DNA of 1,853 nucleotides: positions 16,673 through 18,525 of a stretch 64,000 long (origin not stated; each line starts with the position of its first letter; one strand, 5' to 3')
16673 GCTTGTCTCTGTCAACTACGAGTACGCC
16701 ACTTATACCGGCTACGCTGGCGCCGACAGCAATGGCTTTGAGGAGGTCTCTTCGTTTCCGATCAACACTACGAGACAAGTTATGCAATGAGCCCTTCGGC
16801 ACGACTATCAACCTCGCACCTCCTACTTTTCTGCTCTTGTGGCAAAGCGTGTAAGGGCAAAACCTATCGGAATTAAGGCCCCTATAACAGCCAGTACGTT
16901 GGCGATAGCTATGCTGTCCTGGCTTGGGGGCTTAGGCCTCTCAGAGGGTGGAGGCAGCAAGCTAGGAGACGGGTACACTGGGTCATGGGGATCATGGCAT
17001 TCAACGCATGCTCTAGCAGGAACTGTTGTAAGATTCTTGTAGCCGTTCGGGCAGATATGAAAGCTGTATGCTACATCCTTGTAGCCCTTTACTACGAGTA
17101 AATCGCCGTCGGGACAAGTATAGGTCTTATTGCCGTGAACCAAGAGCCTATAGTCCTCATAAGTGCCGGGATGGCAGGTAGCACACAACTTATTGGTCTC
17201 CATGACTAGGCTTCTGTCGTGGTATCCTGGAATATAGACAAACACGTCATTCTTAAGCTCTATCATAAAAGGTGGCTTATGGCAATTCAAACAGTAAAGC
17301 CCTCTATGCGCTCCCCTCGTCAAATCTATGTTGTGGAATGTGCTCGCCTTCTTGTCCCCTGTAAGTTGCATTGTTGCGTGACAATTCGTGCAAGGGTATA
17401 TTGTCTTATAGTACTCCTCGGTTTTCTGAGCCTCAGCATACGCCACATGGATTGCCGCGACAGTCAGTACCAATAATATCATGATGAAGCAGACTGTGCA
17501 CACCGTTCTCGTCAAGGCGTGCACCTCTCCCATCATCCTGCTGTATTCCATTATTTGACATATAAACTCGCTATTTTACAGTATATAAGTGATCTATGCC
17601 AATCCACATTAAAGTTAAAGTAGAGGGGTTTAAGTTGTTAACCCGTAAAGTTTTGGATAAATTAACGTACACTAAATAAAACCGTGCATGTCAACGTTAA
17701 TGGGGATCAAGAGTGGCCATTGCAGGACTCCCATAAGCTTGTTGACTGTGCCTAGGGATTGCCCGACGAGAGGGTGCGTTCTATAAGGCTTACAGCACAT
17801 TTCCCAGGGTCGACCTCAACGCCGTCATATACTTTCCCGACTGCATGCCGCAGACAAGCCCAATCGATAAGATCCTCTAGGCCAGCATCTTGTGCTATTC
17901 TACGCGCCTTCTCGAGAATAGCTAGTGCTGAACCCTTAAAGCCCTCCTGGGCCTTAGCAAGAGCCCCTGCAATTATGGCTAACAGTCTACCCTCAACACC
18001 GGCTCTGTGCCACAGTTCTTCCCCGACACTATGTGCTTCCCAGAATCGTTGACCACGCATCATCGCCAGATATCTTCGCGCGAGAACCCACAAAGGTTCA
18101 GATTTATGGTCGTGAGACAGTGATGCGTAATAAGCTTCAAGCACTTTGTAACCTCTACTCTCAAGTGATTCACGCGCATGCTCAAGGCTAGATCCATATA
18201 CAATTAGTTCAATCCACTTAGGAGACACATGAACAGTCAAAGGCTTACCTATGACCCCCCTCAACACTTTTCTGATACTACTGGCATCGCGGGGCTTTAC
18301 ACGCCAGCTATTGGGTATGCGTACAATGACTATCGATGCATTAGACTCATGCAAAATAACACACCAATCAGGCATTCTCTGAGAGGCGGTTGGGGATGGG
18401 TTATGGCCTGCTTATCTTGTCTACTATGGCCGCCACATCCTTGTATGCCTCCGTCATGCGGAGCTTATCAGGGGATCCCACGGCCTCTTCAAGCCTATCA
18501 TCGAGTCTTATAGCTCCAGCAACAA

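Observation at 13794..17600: Four-gene quinone-interacting respiratory module built on c-type cytochromes rather than a molybdopterin subunit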

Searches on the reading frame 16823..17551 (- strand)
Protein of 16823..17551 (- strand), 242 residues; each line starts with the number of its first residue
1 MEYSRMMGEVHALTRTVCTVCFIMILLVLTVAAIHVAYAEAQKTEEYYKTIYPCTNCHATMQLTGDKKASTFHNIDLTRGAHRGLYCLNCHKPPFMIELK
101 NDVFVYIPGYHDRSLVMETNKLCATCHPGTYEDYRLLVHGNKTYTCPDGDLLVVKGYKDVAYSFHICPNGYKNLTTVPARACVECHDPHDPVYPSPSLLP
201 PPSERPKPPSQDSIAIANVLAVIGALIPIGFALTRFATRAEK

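Call 3: search_protein_families(library=pfam, proteins=[window:16823-17551:-], max_evalue=0.1)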
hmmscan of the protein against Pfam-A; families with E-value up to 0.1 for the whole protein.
window:16823-17551:- (242 aa): 8 families
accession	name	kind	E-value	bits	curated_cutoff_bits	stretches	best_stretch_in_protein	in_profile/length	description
PF14522.11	Cytochrome_C7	-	4.9e-06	26.7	24.8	1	49-127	11-66/67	Cytochrome c7 and related cytochrome c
PF09699.15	Paired_CXXCH_1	-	0.00027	21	20.6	1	179-194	6-21/41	Doubled CXXCH motif (Paired_CXXCH_1)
PF13435.11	Cytochrome_C554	-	0.0028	19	20.8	0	42-91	39-83/84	Cytochrome c554 and c-prime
PF14537.11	Cytochrom_c3_2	-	0.0038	18.1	25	1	44-92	19-65/79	Cytochrome c3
PF22113.1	Mtrc-MtrF_II-IV_dom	-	0.0044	17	30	1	36-130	66-166/176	Outer membrane cytochrome MtrC/MtrF-like, domains II/IV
PF03264.19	Cytochrom_NNT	-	0.008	16.4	24.1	1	22-94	7-75/174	NapC/NirT cytochrome c family, N-terminal region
PF13442.11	Cytochrome_CBB3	-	0.0096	16.7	27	0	41-71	3-27/68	Cytochrome C oxidase, cbb3-type, subunit III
PF13179.11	DUF4006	-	0.05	14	22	1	17-49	18-47/64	Family of unknown function (DUF4006)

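Call 4: search_protein_families(library=ncbifam, proteins=[window:16823-17551:-], max_evalue=0.1)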
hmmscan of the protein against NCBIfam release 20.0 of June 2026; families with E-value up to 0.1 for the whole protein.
window:16823-17551:- (242 aa): 6 families
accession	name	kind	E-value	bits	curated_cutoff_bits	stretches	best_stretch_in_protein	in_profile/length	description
NF008659.0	PRK11659.1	equivalog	9.7e-06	25.4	184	1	11-128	6-118/188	cytochrome c nitrite reductase pentaheme subunit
TIGR03508.1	decahem_SO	subfamily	0.0004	19.9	192.2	1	54-146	5-97/258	DmsE family decaheme c-type cytochrome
TIGR01905.1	paired_CXXCH_1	subfamily_domain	0.0018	18.2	25.2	0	179-190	6-17/41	doubled CXXCH domain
TIGR03153.1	cytochr_NrfH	equivalog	0.011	15.8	134.2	1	26-94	3-62/138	cytochrome c nitrite reductase small subunit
TIGR03046.1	PS_II_psbV2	equivalog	0.037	13.7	148.35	1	23-91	5-72/157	photosystem II cytochrome PsbV2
NF008339.0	PRK11125.1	equivalog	0.069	11.8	595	0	119-188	263-327/487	ammonia-forming cytochrome c nitrite reductase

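Call 5: list_cluster_members(proteins=[window:16823-17551:-, window:15759-16811:-, window:14498-15745:-, window:13794-14477:-, window:17752-18375:-, window:18401-19156:-])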
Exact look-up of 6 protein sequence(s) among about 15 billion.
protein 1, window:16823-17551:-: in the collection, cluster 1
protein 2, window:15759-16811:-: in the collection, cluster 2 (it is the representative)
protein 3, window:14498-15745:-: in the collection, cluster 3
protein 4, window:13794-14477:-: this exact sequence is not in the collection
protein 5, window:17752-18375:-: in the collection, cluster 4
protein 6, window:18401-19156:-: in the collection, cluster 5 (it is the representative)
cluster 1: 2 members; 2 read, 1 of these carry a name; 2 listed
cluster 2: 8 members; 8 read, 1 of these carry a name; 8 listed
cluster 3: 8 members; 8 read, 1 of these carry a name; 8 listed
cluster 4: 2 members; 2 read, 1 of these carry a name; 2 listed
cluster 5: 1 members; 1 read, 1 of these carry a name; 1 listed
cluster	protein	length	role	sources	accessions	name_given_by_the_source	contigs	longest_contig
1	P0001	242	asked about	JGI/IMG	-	formate-dependent nitrite reductase cytochrome c552 subunit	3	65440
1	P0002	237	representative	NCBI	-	-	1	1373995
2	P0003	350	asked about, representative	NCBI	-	-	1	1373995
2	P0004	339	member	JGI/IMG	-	molybdopterin-containing oxidoreductase family iron-sulfur binding subunit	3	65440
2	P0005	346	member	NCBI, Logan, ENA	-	-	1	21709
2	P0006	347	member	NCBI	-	-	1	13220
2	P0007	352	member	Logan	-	-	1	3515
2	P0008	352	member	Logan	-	-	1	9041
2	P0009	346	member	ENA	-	-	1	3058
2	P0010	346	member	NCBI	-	-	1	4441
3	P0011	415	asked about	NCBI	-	-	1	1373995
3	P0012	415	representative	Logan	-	-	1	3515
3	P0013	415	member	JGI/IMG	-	molybdopterin-containing oxidoreductase family membrane subunit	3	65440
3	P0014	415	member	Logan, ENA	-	-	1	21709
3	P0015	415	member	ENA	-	-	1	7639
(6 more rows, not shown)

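Call 27: search_solved_structures(query=window:16823-17551:-, max_evalue=1)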
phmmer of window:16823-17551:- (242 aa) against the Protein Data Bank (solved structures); distinct sequences matched with E-value up to 1: 4.
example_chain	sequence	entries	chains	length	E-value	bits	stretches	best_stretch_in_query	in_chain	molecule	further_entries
7yhk_A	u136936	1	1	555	0.062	16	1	23-136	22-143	Hemagglutinin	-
6i5b_A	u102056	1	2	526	0.21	14.2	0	83-136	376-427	Uncharacterized protein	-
8u44_A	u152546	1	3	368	0.47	13.1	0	23-135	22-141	Hemagglutinin HA1 chain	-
8gv5_A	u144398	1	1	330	0.67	12.6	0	53-137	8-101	Hemagglutinin HA1 chain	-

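Call 29: find_homologous_proteins(query=window:16823-17551:-)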
Query window:16823-17551:- (242 aa): 26 proteins with E <= 0.001 among 316 candidates.
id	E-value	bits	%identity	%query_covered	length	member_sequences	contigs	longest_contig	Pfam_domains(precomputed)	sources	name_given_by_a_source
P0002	8.6e-162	554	100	98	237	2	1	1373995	PF14522.12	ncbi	-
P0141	9.5e-125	433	79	95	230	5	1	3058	PF09699.16,PF14522.12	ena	-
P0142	1.1e-94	335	63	90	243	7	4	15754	PF09699.16,PF14522.12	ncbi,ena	-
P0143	7.0e-94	332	67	84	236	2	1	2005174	PF14522.12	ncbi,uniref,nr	ncbi:hypothetical protein PYJP_05470 [Pyrofollis japonicus]|uniref:hypothetical protein n=1 Tax=Pyro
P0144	1.7e-92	327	60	94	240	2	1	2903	PF09699.16,PF14522.12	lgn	-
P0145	3.7e-88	313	66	81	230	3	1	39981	PF09699.16,PF14522.12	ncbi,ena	-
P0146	1.0e-83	299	63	80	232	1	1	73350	PF14522.12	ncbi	-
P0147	1.1e-75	272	55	90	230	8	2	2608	PF09699.16,PF14522.12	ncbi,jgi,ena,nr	ncbi:MAG TPA: hypothetical protein EYP33_01055 [Pyrodictium sp.]|nr:hypothetical protein [Pyrodictiu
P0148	2.2e-73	265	51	96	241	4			PF14522.12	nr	nr:hypothetical protein [Pyrodictium occultum]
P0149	1.1e-72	262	59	84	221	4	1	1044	-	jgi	-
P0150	1.6e-71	259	59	78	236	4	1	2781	PF14522.12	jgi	-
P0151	6.3e-71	257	58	80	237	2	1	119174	PF14522.12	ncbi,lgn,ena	-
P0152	1.4e-70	256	59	75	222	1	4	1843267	-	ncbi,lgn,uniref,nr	ncbi:hypothetical protein Pyrfu_1102 [Pyrolobus fumarii 1A]|uniref:Uncharacterized protein n=1 Tax=P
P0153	2.0e-70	255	59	80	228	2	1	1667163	PF14522.12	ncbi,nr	ncbi:hypothetical protein [Hyperthermus butylicus]|nr:hypothetical protein [Hyperthermus butylicus]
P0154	4.2e-69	251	57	82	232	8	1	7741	-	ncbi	-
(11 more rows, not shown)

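Call 50: predict_structure(alignment_id=A2)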
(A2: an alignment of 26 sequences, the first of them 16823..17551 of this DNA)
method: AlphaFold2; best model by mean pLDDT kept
length: 242 residues; sequences in the alignment: 26
mean_pLDDT: 64.6   pTM: 0.44
mean pLDDT of the five models: 64.6, 61.4, 60.9, 56.7, 52.7
residues with pLDDT >= 90: 25; 70-90: 70; 50-70: 98; < 50: 49
segments of 3 or more residues with pLDDT < 50: 132-143, 174-206
pLDDT, mean of each block of 10 residues (from residue 1): 79 88 94 79 57 55 62 61 64 75 69 68 59 45 60 58 62 45 35 36 50 81 91 80 55
secondary structure, 60 per line:
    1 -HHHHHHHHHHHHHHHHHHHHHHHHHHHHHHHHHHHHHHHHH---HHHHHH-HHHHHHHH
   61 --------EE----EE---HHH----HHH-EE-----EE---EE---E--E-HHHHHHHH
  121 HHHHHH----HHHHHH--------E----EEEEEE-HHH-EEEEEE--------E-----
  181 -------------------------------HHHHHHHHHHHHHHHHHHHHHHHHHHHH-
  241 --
elements in order: H2-42 H46-51 H53-60 H113-126 H131-136 E150-155 E161-166 H212-239

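Call 54: fold_search(model_id=the predicted structure, library=pdb)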
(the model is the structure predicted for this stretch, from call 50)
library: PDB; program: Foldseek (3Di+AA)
matches with E <= 10: 7; with E <= 0.001: 0
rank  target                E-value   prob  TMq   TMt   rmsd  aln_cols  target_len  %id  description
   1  8ge0_B                4.4e+00  0.08  0.09  0.11   1.4        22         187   14  Crystal structure of JADE1 PZP domain in complex with Histone H3 (released 2024-03-13)
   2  5jk0_B                7.6e+00  0.01  0.09  0.07  17.8        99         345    9  Crystal structure of XerH site-specific recombinase bound to difH substrate: pre-cleavage complex (released 2016-12-28)
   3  4a54_MODEL_1_A        7.6e+00  0.01  0.08  0.16  13.6        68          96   18  Structural basis of the Dcp1:Dcp2 mRNA decapping complex activation by Edc3 and Scd6 (released 2012-02-01)
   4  8ge0_A                9.3e+00  0.03  0.08  0.11   5.0        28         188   11  Crystal structure of JADE1 PZP domain in complex with Histone H3 (released 2024-03-13)
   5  6frk_v                9.3e+00  0.02  0.10  0.12   7.4        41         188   17  Structure of a prehandover mammalian ribosomal SRP and SRP receptor targeting complex (released 2018-03-28)
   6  8xgc_I                1.0e+01  0.03  0.09  0.03   5.5        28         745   11  Structure of yeast replisome associated with FACT and histone hexamer, Composite map (released 2024-02-14)
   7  9tqc_G                1.0e+01  0.01  0.08  0.04  10.1        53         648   17  L. pneumophila 3-methylcrotonyl-CoA carboxylase holoenzyme A3B6 (released 2026-02-18)

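Call 58: find_homologous_proteins(query=A3, max_evalue=0.001)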
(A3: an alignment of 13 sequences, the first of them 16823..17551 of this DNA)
Query A3 (13 sequences) (242 aa, profile of the alignment): 51 proteins with E <= 0.001 among 8000 candidates.
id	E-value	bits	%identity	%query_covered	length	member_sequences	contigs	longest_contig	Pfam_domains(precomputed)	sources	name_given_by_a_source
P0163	8.1e-94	331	47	90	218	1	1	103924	PF22113.2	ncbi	-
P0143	8.1e-94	331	67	84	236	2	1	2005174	PF14522.12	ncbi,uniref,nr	ncbi:hypothetical protein PYJP_05470 [Pyrofollis japonicus]|uniref:hypothetical protein n=1 Tax=Pyro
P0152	1.8e-93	330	59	75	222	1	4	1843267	-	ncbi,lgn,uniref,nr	ncbi:hypothetical protein Pyrfu_1102 [Pyrolobus fumarii 1A]|uniref:Uncharacterized protein n=1 Tax=P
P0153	2.2e-92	326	59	80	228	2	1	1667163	PF14522.12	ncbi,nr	ncbi:hypothetical protein [Hyperthermus butylicus]|nr:hypothetical protein [Hyperthermus butylicus]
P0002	7.8e-91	321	100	98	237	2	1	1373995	PF14522.12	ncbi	-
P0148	1.5e-89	317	51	96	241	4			PF14522.12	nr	nr:hypothetical protein [Pyrodictium occultum]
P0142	2.0e-89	317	63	90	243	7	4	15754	PF09699.16,PF14522.12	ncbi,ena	-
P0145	5.6e-89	315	66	81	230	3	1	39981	PF09699.16,PF14522.12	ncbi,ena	-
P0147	2.4e-88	313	55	90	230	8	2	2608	PF09699.16,PF14522.12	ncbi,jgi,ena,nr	ncbi:MAG TPA: hypothetical protein EYP33_01055 [Pyrodictium sp.]|nr:hypothetical protein [Pyrodictiu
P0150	2.5e-88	313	59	78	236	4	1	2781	PF14522.12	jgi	-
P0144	5.3e-88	312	60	94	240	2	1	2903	PF09699.16,PF14522.12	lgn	-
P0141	3.0e-87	310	79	95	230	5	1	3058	PF09699.16,PF14522.12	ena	-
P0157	7.3e-85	302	55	78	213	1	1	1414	PF14537.12,PF14522.12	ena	-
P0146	2.6e-83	297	63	80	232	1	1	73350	PF14522.12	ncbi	-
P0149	3.0e-83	297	59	84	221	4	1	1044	-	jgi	-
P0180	6.3e-24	103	26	64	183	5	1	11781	PF09699.16,PF14522.12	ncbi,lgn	ncbi:MAG: hypothetical protein WCF31_10545 [Candidatus Deferrimicrobiaceae bacterium]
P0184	2.2e-21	94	25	78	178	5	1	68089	PF09699.16,PF14522.12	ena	-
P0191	1.3e-10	59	26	64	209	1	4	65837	PF09699.16,PF03264.20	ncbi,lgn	-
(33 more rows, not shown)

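Call 59: find_encoding_contigs(protein=P0184, flank=5000, max_places=1)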
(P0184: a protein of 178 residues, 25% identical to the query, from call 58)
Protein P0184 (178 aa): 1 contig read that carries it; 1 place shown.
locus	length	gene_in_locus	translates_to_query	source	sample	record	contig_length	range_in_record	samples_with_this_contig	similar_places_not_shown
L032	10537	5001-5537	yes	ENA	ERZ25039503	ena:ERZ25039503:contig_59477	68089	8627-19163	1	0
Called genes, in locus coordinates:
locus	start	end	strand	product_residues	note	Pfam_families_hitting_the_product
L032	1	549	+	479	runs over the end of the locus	PF04185:Phosphoesterase (weak)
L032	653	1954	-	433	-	PF00072:Response_reg, PF00158:Sigma54_activat, PF14532:Sigma54_activ_2, PF07724:AAA_2 (weak), PF07728:AAA_5 (weak), PF00004:AAA (faint), PF25601:AAA_lid_14, PF02954:HTH_8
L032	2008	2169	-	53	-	PF02518:HATPase_c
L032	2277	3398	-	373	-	PF00672:HAMP, PF13188:PAS_8 (weak)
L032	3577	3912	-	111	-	-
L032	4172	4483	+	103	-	-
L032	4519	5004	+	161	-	PF00027:cNMP_binding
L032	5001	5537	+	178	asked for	PF09699:Paired_CXXCH_1 (faint), PF14522:Cytochrome_C7 (faint)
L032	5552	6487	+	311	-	PF13183:Fer4_8 (faint), PF12838:Fer4_7 (weak), PF13247:Fer4_11, PF13187:Fer4_9 (weak), PF12797:Fer4_2 (weak), PF00037:Fer4, PF12837:Fer4_6 (weak), PF13237:Fer4_10 (weak), +2 more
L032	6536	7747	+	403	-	PF03916:NrfD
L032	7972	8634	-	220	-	-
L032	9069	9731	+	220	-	-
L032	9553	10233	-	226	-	PF04542:Sigma70_r2, PF08281:Sigma70_r4_2, PF04545:Sigma70_r4 (weak)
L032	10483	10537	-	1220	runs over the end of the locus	PF02837:Glyco_hydro_2_N, PF00703:Glyco_hydro_2, PF02836:Glyco_hydro_2_C, PF16353:LacZ_4, PF02929:Bgal_small_N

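Call 60: find_encoding_contigs(protein=P0180, flank=5000, max_places=1)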
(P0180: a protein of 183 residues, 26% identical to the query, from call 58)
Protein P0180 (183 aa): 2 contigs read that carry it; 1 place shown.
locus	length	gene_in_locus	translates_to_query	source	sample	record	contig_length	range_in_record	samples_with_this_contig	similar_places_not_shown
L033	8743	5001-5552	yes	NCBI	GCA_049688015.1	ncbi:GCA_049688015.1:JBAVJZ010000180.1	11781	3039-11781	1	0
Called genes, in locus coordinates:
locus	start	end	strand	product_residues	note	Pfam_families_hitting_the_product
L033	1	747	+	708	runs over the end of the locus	PF01590:GAF, PF00989:PAS, PF08447:PAS_3, PF08448:PAS_4, PF13426:PAS_9, PF00512:HisKA (weak), PF02518:HATPase_c, PF00072:Response_reg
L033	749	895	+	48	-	-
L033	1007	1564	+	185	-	PF16811:TAtT, PF06808:DctM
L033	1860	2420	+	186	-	-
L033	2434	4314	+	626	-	PF00009:GTP_EFTU, PF01926:MMR_HSR1 (weak), PF22042:EF-G_D2, PF03144:GTP_EFTU_D2, PF00679:EFG_C, PF21018:BipA_C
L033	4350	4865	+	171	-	PF02915:Rubrerythrin (weak)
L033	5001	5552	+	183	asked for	PF09699:Paired_CXXCH_1 (faint), PF14522:Cytochrome_C7 (faint)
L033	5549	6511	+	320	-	PF12838:Fer4_7 (weak), PF13247:Fer4_11, PF13187:Fer4_9 (weak), PF00037:Fer4 (weak), PF12797:Fer4_2 (weak), PF12837:Fer4_6 (weak), PF13237:Fer4_10, PF12838:Fer4_7, +4 more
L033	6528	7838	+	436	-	PF03916:NrfD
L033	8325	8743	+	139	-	PF14522:Cytochrome_C7 (faint), PF14537:Cytochrom_c3_2 (faint)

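Call 61: find_encoding_contigs(protein=P0191, flank=5000, max_places=1)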
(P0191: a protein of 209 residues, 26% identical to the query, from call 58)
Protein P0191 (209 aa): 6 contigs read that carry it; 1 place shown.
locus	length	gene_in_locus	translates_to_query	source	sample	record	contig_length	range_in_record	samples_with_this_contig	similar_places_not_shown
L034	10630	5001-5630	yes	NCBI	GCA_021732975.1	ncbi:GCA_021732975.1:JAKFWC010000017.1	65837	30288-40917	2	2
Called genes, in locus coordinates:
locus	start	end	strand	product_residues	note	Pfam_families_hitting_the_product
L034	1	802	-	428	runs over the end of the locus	PF03063:Prismane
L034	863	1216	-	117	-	-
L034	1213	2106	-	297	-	PF03892:NapB, PF02085:Cytochrom_CIII (faint)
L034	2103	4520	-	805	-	PF04879:Molybdop_Fe4S4, PF00384:Molybdopterin, PF01568:Molydop_binding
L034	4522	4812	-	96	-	PF03927:NapD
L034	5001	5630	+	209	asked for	PF03264:Cytochrom_NNT (faint), PF09699:Paired_CXXCH_1 (faint)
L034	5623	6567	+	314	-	PF12838:Fer4_7 (weak), PF13247:Fer4_11, PF13187:Fer4_9 (weak), PF00037:Fer4 (weak), PF12797:Fer4_2 (weak), PF13237:Fer4_10 (weak), PF12838:Fer4_7, PF13247:Fer4_11, +5 more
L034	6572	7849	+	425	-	PF03916:NrfD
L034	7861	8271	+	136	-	PF02082:Rrf2, PF03444:WHD_HrcA (weak)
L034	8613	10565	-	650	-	PF00009:GTP_EFTU, PF01926:MMR_HSR1 (faint), PF03144:GTP_EFTU_D2 (weak), PF22594:GTP-eEF1A_C, PF01583:APS_kinase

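Call 65: search_protein_families(library=ncbifam, proteins=[L034:5001-5630:+], max_evalue=0.001)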
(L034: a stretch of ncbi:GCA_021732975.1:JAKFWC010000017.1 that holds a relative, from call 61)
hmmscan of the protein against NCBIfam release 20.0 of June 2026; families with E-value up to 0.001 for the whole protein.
L034:5001-5630:+ (209 aa): 0 families

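Call 78: search_protein_representatives(alignment_id=A2)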
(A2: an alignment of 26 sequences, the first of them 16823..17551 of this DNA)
Query: 26 sequences, 228 profile positions. Proteins with E-value up to 0.001 (for the whole library): 220; up to 1e-10: 14; up to 1e-30: 6. The best 150 are listed.
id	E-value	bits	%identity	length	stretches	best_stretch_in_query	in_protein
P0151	4.3e-105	366.4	-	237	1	5-226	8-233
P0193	2.9e-84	298.3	-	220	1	8-225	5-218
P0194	9.8e-73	260.6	-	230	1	10-224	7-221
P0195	1.0e-61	224.5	-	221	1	12-222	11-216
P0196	3.8e-60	219.4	-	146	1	83-223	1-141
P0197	3.9e-33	131.0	-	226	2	67-220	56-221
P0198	5.2e-24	101.2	-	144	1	4-112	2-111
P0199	4.9e-22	94.7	-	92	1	140-224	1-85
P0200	5.7e-22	94.5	-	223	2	13-130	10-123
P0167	1.9e-17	79.7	-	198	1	68-221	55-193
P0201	3.8e-16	75.4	-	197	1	19-222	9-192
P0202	1.0e-11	60.9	-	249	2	24-129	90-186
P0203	2.5e-11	59.6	-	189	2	8-130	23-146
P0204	4.0e-11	59.0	-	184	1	35-212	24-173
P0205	1.2e-10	57.4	-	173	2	10-128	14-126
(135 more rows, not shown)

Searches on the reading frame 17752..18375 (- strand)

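Call 3: search_protein_families(library=pfam, proteins=[window:17752-18375:-], max_evalue=0.1)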
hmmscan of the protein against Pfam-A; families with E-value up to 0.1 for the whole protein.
window:17752-18375:- (207 aa): 1 family
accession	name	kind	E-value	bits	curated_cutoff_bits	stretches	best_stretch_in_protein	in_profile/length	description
PF03745.19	DUF309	-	1.9e-05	24.7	27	1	100-147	2-53/59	Domain of unknown function (DUF309)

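Call 4: search_protein_families(library=ncbifam, proteins=[window:17752-18375:-], max_evalue=0.1)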
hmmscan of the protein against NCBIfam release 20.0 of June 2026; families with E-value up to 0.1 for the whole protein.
window:17752-18375:- (207 aa): 0 families
